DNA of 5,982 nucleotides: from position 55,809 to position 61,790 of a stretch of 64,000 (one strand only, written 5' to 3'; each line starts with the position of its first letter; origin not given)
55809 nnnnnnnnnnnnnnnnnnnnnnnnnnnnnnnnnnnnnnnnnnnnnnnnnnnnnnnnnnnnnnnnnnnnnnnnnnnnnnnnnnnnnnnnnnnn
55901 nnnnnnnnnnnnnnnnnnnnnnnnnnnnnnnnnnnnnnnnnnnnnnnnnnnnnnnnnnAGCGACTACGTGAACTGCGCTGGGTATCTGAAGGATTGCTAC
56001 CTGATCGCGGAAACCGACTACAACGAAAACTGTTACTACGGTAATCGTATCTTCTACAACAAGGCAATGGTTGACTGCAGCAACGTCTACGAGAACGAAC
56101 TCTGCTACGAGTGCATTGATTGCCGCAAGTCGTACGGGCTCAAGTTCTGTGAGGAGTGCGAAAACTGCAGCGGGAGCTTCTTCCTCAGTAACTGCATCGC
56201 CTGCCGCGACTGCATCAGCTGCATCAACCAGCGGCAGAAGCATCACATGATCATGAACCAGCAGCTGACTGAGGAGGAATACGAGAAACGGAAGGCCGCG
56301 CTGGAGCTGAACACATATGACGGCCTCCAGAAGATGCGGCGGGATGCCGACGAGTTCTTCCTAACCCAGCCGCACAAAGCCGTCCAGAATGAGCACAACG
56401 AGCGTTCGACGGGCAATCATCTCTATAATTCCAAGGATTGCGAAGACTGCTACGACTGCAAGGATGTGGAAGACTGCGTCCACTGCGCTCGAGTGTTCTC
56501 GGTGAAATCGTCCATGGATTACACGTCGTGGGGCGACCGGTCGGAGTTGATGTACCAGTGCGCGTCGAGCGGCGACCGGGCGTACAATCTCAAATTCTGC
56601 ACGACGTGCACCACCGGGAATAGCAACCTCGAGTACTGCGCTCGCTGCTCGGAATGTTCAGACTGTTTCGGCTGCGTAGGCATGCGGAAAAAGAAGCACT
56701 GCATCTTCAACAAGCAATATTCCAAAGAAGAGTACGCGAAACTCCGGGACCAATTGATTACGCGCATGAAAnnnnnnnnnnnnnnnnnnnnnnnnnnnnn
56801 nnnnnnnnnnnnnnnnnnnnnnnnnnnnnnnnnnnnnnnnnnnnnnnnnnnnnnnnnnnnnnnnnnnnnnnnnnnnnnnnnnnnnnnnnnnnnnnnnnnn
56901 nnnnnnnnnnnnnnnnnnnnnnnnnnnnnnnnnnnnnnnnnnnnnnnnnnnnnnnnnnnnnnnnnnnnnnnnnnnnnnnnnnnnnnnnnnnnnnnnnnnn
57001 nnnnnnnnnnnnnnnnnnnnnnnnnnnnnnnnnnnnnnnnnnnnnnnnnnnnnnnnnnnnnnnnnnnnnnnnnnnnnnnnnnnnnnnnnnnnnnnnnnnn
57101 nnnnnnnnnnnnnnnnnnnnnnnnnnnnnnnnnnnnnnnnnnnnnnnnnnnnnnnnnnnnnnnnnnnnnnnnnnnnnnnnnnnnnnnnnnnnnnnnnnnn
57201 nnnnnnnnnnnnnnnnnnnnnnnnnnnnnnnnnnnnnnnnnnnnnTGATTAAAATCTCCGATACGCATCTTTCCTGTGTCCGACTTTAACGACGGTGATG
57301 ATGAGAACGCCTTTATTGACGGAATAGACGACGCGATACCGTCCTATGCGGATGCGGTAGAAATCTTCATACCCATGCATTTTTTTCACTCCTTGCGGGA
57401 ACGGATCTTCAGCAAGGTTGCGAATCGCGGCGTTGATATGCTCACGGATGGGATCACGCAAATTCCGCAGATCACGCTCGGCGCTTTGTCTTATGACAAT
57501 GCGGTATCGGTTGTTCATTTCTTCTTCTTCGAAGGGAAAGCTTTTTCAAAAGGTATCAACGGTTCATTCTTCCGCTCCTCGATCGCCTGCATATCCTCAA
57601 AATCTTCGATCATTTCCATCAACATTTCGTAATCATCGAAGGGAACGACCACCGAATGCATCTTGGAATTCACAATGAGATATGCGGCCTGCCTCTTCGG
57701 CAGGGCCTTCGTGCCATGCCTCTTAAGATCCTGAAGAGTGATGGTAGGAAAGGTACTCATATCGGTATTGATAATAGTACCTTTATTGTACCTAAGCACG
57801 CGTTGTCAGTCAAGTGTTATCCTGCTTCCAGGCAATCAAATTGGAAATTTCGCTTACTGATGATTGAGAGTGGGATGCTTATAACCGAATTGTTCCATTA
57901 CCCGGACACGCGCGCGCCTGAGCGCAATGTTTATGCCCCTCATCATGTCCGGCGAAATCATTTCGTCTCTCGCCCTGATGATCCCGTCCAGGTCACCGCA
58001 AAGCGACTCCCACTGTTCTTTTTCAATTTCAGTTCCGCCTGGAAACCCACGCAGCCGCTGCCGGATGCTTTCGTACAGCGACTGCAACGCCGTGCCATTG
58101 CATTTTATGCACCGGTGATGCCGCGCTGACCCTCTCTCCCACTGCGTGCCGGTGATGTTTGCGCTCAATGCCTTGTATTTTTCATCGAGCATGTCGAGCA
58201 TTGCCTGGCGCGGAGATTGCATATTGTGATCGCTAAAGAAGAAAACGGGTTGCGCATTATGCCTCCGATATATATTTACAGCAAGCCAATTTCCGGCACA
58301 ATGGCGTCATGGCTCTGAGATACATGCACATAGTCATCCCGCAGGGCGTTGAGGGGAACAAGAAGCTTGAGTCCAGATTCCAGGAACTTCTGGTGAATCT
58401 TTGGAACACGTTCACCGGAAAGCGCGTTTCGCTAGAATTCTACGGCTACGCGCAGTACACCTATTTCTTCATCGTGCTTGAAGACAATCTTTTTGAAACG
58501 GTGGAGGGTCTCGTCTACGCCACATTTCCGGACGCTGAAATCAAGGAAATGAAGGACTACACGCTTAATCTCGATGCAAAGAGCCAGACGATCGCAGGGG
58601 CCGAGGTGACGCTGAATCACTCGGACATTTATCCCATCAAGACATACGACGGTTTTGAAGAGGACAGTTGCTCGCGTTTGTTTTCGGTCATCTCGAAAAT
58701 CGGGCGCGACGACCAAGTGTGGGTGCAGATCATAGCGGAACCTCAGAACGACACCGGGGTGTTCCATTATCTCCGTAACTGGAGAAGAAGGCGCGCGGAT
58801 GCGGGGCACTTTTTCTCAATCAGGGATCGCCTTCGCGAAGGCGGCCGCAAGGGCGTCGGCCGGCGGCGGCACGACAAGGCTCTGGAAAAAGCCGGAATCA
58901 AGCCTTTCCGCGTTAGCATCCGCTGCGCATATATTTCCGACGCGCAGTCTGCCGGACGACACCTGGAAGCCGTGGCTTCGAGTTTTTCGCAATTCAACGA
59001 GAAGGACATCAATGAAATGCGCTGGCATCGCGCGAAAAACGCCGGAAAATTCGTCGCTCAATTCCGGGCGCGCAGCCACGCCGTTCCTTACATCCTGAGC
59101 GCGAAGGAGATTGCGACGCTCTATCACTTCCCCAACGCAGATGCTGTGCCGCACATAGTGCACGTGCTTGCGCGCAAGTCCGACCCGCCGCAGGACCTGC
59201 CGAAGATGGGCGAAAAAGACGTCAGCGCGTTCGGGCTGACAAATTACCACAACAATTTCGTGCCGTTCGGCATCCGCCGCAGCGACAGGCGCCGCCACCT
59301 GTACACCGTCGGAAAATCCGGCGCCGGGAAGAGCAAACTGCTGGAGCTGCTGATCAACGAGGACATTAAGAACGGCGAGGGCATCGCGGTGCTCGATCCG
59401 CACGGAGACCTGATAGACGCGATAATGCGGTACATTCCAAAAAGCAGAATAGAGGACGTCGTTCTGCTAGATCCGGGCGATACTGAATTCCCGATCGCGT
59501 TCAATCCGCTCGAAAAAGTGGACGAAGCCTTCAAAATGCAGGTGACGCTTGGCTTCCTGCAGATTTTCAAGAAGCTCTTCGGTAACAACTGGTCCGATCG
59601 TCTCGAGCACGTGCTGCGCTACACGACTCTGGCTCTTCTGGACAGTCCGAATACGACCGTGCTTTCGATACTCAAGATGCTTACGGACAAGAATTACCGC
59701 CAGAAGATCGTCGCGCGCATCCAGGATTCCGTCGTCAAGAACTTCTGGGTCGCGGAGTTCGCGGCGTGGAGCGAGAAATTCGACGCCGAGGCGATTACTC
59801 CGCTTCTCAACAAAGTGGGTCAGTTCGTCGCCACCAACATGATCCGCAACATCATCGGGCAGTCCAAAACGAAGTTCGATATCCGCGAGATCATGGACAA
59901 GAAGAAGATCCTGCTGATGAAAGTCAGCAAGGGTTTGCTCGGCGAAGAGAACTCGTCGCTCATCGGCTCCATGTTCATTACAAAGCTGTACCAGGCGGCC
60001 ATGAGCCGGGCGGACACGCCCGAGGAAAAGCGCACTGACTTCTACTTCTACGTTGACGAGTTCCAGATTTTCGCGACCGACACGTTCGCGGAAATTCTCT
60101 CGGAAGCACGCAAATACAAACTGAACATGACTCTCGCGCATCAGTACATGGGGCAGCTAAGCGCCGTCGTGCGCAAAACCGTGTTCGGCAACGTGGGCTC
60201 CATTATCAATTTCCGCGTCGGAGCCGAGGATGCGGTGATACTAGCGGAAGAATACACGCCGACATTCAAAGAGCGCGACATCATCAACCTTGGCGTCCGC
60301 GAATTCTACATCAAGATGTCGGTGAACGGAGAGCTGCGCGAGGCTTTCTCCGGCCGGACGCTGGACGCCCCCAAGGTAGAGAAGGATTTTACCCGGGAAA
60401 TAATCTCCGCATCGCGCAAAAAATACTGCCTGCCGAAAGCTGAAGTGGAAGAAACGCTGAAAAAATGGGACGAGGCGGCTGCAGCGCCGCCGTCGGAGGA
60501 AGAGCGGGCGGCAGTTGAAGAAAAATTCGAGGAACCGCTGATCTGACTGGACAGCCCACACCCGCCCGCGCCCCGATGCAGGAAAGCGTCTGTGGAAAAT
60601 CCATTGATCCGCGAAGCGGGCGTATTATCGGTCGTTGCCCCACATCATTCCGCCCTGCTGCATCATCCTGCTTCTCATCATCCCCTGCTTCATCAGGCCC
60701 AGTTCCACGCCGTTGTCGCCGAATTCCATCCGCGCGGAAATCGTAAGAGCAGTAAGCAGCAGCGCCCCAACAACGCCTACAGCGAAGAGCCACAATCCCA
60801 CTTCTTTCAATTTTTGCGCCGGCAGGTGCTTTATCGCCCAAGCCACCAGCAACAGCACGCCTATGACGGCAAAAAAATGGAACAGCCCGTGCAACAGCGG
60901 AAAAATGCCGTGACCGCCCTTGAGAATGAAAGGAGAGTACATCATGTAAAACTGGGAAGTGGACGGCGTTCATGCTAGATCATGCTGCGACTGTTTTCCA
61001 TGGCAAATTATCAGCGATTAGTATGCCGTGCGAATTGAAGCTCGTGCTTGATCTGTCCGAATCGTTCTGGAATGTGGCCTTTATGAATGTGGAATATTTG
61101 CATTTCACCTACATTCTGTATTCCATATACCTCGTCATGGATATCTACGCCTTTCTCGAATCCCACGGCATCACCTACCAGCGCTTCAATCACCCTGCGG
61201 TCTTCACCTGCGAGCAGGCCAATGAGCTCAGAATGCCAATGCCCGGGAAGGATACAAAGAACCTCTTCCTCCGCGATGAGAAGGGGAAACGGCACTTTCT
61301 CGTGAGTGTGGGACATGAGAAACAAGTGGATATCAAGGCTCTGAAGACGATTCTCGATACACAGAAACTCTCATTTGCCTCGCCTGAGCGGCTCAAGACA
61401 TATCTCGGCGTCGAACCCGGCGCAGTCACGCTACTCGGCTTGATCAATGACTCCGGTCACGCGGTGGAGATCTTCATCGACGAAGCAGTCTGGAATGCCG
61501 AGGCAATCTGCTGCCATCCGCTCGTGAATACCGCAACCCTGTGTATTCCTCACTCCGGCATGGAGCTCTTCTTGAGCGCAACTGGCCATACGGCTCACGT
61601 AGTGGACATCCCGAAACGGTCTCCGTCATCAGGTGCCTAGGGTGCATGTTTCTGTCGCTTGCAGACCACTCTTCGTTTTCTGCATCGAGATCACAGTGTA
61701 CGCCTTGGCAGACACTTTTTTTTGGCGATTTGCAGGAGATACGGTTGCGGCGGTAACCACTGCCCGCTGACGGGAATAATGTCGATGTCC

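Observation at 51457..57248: Tandem triplication of an unassigned ~555-aa cysteine-rich protein family with mirrored zinc-ribbon ends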

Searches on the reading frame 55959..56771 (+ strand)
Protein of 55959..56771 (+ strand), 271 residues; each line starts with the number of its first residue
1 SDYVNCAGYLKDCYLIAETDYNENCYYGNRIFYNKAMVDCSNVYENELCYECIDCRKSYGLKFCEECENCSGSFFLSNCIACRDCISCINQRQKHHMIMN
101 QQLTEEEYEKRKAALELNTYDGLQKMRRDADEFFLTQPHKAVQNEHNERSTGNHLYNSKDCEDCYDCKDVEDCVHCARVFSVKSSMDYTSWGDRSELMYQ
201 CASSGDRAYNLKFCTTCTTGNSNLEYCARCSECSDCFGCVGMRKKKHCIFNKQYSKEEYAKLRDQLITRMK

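Call 74: search_dna_similar(query=window:55959-56771:+, collection=phages, mode=protein, max_evalue=1, max_rows=15)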
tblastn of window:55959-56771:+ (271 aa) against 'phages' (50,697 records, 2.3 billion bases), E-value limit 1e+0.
Records with a match: 2; places in all: 2; records where one place covers at least 80% of the query: 0.
Best place of each record, by identity: <60% 2.
By first word of the organism name: Campylobacter 2.
By host as written in the record: Campylobacter sp. 2.
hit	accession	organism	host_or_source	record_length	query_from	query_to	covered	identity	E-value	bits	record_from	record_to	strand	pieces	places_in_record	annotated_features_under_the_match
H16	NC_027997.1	Campylobacter phage CP220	Campylobacter sp.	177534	155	255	37%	31.7%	6e-2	40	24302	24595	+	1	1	hypothetical protein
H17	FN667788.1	Campylobacter phage CP220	Campylobacter sp.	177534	155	255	37%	31.7%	6e-2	40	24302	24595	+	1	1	hypothetical phage protein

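Call 75: get_annotated_region(hit=H16, flank=2500)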
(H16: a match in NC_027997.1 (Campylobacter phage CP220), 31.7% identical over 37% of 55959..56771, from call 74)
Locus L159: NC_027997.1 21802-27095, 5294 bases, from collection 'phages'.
description: Campylobacter phage CP220, complete genome.
organism: Campylobacter phage CP220 (NCBI taxid 2994044)
taxonomy: Viruses; Duplodnaviria; Heunggongvirae; Uroviricota; Caudoviricetes; Eucampyvirinae; Firehammervirus; Firehammervirus CP220
host: Campylobacter sp.; source: Gallus gallus; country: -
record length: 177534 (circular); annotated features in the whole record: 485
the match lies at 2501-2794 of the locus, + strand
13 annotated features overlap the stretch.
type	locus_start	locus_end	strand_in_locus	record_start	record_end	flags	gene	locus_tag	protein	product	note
CDS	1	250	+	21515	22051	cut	-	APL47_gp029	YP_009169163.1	HNH endonuclease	-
misc_feature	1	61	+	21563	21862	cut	-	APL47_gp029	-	-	superfamily hit to SSF54060, His-Me finger endonucleases, score 9.6e-12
CDS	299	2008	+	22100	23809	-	-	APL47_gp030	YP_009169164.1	portal protein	-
misc_feature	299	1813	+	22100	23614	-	-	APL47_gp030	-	-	HMMPfam hit to PF07230, Bacteriophage T4-like capsid assembly p, score 1.1e-21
CDS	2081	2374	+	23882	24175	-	-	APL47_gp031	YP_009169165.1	hypothetical protein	-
CDS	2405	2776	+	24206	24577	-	-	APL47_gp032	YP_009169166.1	hypothetical protein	-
CDS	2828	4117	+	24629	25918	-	-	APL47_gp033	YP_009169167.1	Possible phage DNA ligase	-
misc_feature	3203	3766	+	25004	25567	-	-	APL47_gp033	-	-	superfamily hit to SSF56091, DNA ligase/mRNA capping enzyme, catalytic domain, score 7e-22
misc_feature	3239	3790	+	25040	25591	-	-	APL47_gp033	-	-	HMMPfam hit to PF01068, ATP dependent DNA ligase domain, score 1.1e-07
misc_feature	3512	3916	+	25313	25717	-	-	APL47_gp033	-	-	ProfileScan hit to PS50160, DNA_LIGASE_A3, score 10.990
misc_feature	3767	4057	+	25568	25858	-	-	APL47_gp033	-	-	superfamily hit to SSF50249, Nucleic acid-binding proteins, score 1.4e-14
CDS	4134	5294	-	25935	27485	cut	-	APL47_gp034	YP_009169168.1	Probable phage tail sheath protein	-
misc_feature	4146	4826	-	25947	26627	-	-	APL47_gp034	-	-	HMMPfam hit to PF04984, Phage_sheath_1, Phage tail sheath protein domain, score 1e-13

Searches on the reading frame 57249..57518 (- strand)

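Call 9: search_protein_families(library=pfam, proteins=[window:57249-57518:-], max_evalue=0.01)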
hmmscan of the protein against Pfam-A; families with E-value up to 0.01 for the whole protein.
window:57249-57518:- (89 aa): 2 families
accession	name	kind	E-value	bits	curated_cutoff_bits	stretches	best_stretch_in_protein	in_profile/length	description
PF05016.21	ParE_toxin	-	1.6e-14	54.6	23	1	7-86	1-89/89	ParE toxin of type II toxin-antitoxin system, parDE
PF15781.12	ParE-like_toxin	-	0.0054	17.1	28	0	8-87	2-84/87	ParE-like toxin of type II bacterial toxin-antitoxin system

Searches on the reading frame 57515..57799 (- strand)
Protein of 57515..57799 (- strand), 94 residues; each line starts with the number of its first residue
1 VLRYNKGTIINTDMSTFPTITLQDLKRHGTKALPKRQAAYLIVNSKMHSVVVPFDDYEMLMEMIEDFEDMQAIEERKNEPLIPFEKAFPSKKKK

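Call 9: search_protein_families(library=pfam, proteins=[window:57515-57799:-], max_evalue=0.01)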
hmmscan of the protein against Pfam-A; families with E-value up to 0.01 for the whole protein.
window:57515-57799:- (94 aa): 2 families
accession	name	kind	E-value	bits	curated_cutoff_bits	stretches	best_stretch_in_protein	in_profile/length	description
PF18506.7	RelB-like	-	4.7e-06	26.8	27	1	44-87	11-54/62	RelB Antitoxin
PF02604.26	PhdYeFM_antitox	-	0.00072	19.7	29.8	1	43-79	29-66/74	Antitoxin Phd_YefM, type II toxin-antitoxin system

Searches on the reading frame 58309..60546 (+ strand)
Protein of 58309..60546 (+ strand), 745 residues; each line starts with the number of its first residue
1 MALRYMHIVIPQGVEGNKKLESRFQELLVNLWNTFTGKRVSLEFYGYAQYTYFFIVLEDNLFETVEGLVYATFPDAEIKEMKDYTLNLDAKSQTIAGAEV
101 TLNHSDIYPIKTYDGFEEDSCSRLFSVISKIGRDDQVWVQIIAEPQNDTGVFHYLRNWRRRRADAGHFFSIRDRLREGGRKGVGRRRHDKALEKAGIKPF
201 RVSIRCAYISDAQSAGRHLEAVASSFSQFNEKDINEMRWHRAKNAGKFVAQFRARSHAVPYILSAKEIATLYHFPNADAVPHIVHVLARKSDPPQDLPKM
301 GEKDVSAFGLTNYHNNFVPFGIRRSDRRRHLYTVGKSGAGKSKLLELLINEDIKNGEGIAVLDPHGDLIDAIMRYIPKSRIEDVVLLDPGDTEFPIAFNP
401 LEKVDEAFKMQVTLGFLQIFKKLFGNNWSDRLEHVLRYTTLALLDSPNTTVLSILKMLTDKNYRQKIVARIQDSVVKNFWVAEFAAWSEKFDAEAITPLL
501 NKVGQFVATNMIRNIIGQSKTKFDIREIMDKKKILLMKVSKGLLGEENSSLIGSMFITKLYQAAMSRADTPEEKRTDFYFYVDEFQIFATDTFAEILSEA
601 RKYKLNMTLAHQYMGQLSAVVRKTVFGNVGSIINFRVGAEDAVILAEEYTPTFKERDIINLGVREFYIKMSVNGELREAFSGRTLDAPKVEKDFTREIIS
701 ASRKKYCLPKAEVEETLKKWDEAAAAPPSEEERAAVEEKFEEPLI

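Call 9: search_protein_families(library=pfam, proteins=[window:58309-60546:+], max_evalue=0.01)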
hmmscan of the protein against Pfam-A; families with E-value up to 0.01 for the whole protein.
window:58309-60546:+ (745 aa): 4 families
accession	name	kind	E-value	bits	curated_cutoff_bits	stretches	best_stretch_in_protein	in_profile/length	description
PF02534.20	T4SS-DNA_transf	-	8.5e-10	38.5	20.1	1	320-619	44-346/468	Type IV secretory system Conjugative DNA transfer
PF10412.15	TrwB_AAD_bind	-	5.1e-07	29.3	20.5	1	325-623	12-292/387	Type IV secretion-system coupling protein DNA-binding domain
PF01935.23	DUF87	-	8.9e-07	29.7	23.2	1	328-391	23-83/220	Helicase HerA, central domain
PF12696.13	TraG-D_C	-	0.0037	17.6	22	1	578-636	2-65/126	TraM recognition site of TraD and TraG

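Call 30: search_protein_families(library=ncbifam, proteins=[window:58309-60543:+], max_evalue=0.01)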
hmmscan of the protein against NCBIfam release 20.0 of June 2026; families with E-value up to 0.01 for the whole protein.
window:58309-60543:+ (745 aa): 5 families
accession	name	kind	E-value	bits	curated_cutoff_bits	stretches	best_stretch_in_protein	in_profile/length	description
NF045973.1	conju_CD1115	equivalog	2.4e-14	53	250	1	325-641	21-361/442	VirD4-like conjugal transfer protein, CD1115 family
TIGR03743.1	SXT_TraD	subfamily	1.1e-12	47.3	366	2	285-402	136-252/636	conjugative transfer system coupling protein TraD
TIGR03754.1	conj_TOL_TraD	equivalog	2.5e-09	36.2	647.55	1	291-368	147-220/643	type IV conjugative transfer system coupling protein TraD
NF053655.1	CedD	equivalog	9.2e-06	24.6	600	1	302-376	196-269/527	DNA-translocating ATPase CedD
NF045975.1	VirB4_plasma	equivalog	0.0034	15.1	590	1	331-365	518-552/894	Mbov_0397 family ICE element conjugal transfer ATPase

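Call 33: search_protein_families(library=padloc, proteins=[window:58309-60543:+], max_evalue=0.1)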
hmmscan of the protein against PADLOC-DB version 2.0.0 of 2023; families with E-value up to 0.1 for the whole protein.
window:58309-60543:+ (745 aa): 4 families
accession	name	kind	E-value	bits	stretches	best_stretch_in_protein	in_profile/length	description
PDLC04140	mad8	-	1.9e-10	38.8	1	327-639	26-255/314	mads_8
PDLC04103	HerA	-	0.00025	17.5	0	583-637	459-509/579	-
PDLC04105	HerA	-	0.0054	13.3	1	329-382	167-221/576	-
PDLC00303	PtuA1|PtuA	-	0.027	11.5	0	420-541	61-189/386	AAA ATPase domain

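Call 34: search_protein_families(library=phrogs, proteins=[window:58309-60543:+], max_evalue=0.1)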
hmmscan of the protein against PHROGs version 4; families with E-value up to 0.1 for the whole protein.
window:58309-60543:+ (745 aa): 4 families
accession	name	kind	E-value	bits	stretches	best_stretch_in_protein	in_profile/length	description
phrog_5156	-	unknown function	3.5e-68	231.5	2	183-719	260-806/824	-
phrog_7035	-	unknown function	6.3e-11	42.3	2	511-622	436-547/969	-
phrog_2666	-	head and packaging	0.00036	20.3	1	316-367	309-360/555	terminase large subunit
phrog_31018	-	unknown function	0.019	15.9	1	459-519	11-71/128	-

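Call 41: search_dna_similar(query=window:58309-60543:+, collection=phages, mode=protein, max_evalue=0.00001, max_rows=15)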
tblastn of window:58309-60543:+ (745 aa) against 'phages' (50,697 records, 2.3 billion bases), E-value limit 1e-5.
Records with a match: 23; places in all: 23; records where one place covers at least 80% of the query: 0.
Best place of each record, by identity: <60% 23.
By first word of the organism name: Bacillus 18; Microcystis 2; Deep-sea 2; Brevibacillus 1.
By host as written in the record: Bacillus subtilis 8; - 3; Bacillus megaterium str. ATCC 43725 2; Bacillus cereus 2; Bacillus subtilis Marburg strain 1; Bacillus subtilis CU 1065 1; Bacillus subtilis Goe2 1; Bacillus subtilis subsp. subtilis str. 168 1; and 4 more.
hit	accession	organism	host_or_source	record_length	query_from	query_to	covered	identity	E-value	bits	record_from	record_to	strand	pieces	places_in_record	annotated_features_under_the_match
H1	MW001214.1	Bacillus phage SP8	Bacillus subtilis Marburg strain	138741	193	719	71%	20.7%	3e-6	57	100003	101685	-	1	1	type IV secretory pathway VirD4 component-like protein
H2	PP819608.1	Bacillus phage Adastra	Bacillus subtilis CU 1065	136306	193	719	71%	20.5%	3e-6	57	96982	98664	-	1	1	hypothetical protein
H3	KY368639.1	Bacillus phage vB_BsuM-Goe2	Bacillus subtilis Goe2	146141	193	685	66%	20.6%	2e-6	57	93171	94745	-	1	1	hypothetical protein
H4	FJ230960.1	Bacillus phage SPO1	Bacillus subtilis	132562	193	685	66%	20.4%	3e-6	57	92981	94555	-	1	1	27.4: gp27.4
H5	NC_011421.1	Bacillus phage SPO1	Bacillus subtilis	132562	193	685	66%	20.4%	3e-6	57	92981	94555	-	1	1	27.4: gp27.4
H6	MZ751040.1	Bacillus phage phi18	Bacillus subtilis subsp. subtilis str. ...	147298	193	685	66%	20.4%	5e-6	56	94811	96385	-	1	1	hypothetical protein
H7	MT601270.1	Bacillus phage vB_BsuM-Goe9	Bacillus subtilis Delta6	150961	193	685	66%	20.4%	5e-6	56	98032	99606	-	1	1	putative P-loop containing nucleoside triphosphate hydrolase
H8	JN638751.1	Bacillus phage G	Bacillus megaterium str. ATCC 43725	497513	334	712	51%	25.1%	1e-33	145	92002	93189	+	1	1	156: gp156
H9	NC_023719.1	Bacillus phage G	Bacillus megaterium str. ATCC 43725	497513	334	712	51%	25.1%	1e-33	145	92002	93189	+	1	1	156: gp156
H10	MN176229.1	Bacillus phage 055SW001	Bacillus subtilis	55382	334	651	43%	25.2%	9e-12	75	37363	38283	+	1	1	50: ATPase-like protein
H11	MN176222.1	Bacillus phage 022DV001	Bacillus subtilis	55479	334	651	43%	25.2%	9e-12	75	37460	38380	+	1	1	50: ATPase-like protein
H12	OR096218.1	Bacillus phage vB_BceS-M2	Bacillus cereus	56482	335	689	48%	22.4%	2e-11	74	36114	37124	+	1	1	lipid A export ATP-binding/permease protein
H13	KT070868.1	Bacillus phage PBC5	Bacillus cereus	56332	335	689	48%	22.1%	1e-10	71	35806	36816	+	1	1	lipid A export ATP-binding/permease protein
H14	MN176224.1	Bacillus phage 031MP002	Bacillus subtilis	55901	334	651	43%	24.6%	6e-11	72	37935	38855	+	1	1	52: ATPase-like protein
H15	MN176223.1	Bacillus phage 031MP003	Bacillus subtilis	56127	334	651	43%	24.6%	6e-11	72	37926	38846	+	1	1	53: ATPase-like protein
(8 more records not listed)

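Call 54: find_related_loci(query=window:58309-60543:+, collection=metagenome_contigs, flank=10000)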
Query window:58309-60543:+ (745 aa) in metagenome_contigs; peptide patterns used: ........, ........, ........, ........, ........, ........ (x = any residue, [..] = any of these).
526 stretches matched a pattern; 218 encode a relative of the query (tblastn E <= 1e-3); the best 80 are kept; 80 distinct loci.
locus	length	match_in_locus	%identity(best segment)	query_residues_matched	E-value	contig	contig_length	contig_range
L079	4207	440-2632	90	16-745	0e+0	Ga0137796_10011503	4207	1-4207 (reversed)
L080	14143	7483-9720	79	1-745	0e+0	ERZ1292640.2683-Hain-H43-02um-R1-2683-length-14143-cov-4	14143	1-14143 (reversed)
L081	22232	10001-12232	77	1-745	0e+0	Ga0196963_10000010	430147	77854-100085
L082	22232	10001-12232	78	1-745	0e+0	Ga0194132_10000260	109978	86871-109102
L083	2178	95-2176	79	2-694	0e+0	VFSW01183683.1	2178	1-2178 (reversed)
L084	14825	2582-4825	71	3-745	0e+0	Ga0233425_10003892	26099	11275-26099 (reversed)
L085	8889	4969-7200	71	3-745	0e+0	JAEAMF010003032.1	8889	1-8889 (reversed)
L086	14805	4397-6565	66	3-724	0e+0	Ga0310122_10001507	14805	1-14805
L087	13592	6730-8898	66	3-724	0e+0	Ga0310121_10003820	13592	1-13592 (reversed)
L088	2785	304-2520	61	3-745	0e+0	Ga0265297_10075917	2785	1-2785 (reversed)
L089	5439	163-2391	62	1-745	0e+0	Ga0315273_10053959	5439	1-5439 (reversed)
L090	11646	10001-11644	80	3-549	0e+0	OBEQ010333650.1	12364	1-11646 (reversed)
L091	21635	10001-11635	82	203-745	0e+0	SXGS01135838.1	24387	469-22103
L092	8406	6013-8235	61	3-745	0e+0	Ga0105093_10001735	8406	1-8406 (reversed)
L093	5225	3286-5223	63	2-647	0e+0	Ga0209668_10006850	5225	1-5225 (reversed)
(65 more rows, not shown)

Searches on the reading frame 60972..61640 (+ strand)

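Call 9: search_protein_families(library=pfam, proteins=[window:60972-61640:+], max_evalue=0.01)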
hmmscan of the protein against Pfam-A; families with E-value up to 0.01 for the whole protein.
window:60972-61640:+ (222 aa): 1 family
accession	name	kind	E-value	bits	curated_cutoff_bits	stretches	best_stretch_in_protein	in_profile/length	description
PF04073.20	tRNA_edit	-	5.8e-27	94.7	25.5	1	74-192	1-115/123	Aminoacyl-tRNA editing domain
